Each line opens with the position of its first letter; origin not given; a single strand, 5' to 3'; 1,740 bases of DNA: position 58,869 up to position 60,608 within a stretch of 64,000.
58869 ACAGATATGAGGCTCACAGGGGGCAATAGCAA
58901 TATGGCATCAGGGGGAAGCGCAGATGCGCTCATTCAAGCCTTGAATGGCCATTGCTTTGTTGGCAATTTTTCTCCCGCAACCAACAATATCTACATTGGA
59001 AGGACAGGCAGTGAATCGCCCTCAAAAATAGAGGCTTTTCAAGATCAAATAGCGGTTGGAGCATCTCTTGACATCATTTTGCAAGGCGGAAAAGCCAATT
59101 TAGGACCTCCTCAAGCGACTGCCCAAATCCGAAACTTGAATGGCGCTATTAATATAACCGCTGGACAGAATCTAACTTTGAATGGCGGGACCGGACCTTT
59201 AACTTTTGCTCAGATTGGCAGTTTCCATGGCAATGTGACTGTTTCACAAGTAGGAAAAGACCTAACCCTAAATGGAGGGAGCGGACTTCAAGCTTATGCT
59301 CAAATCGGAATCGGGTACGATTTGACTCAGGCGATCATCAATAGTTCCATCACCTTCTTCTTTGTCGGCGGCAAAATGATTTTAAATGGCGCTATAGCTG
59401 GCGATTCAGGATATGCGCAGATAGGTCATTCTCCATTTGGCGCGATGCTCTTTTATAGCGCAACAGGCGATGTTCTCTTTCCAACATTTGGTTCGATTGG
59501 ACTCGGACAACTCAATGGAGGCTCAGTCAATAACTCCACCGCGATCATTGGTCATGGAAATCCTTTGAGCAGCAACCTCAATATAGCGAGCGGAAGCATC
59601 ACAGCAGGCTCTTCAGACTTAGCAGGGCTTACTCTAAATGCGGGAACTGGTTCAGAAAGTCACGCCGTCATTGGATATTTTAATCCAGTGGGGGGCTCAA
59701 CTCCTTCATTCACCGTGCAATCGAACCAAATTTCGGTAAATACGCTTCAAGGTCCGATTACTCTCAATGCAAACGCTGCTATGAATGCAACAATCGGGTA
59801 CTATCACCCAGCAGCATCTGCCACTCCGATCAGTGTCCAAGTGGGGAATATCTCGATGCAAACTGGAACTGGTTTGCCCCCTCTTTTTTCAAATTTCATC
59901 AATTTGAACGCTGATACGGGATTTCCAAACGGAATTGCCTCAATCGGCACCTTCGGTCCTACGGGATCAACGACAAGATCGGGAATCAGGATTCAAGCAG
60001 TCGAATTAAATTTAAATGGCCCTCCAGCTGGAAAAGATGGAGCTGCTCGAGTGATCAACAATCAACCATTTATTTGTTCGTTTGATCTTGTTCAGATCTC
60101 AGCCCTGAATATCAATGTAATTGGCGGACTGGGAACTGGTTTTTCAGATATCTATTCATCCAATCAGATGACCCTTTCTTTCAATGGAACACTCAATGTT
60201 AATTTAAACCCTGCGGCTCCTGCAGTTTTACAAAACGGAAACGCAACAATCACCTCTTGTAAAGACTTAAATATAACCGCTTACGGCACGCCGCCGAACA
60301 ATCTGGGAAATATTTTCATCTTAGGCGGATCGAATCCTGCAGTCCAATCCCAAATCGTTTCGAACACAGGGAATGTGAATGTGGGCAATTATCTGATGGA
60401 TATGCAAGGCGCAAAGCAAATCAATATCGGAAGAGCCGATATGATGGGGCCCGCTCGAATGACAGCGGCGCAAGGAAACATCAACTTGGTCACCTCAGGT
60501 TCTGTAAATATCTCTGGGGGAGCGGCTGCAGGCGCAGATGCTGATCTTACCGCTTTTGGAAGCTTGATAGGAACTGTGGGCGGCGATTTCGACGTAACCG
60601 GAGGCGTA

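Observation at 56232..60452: TpsA passenger is built from three ~480-aa super-repeats with a strictly ordered x-A-x-I-G / x-I-G-(H/F/Y) motif ladder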

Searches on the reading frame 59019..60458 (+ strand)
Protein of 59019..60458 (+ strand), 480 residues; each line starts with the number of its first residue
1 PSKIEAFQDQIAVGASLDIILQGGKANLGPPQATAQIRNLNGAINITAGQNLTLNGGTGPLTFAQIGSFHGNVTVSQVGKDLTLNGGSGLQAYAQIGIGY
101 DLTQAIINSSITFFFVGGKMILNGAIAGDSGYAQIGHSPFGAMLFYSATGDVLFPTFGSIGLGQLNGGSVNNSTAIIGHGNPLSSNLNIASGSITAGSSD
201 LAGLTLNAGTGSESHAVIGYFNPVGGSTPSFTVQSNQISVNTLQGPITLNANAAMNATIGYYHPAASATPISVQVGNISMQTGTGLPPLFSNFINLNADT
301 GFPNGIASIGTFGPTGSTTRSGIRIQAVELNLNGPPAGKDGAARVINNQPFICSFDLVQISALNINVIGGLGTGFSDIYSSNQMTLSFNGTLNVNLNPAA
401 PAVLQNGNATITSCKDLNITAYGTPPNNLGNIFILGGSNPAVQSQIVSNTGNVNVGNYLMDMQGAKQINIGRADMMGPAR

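Call 27: search_protein_families(library=pfam, proteins=[window:59019-60458:+], max_evalue=10)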
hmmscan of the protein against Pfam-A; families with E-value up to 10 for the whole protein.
window:59019-60458:+ (480 aa): 1 family
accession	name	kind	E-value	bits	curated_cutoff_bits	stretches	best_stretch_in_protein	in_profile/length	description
PF13988.11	DUF4225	-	8.2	6.3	25.9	0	82-125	39-83/165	Protein of unknown function (DUF4225)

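Call 28: search_protein_families(library=ncbifam, proteins=[window:59019-60458:+], max_evalue=10)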
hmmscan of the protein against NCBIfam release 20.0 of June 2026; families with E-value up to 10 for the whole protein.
window:59019-60458:+ (480 aa): 0 families

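Call 83: find_homologous_proteins(query=window:59019-60458:+, max_evalue=1e-8)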
Query window:59019-60458:+: 8000 candidates shared short words with the query, none scored E <= 1e-8.
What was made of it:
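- Tried and rejected: With module 3 alone it returned nothing, not even the query's own protein (call 83).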
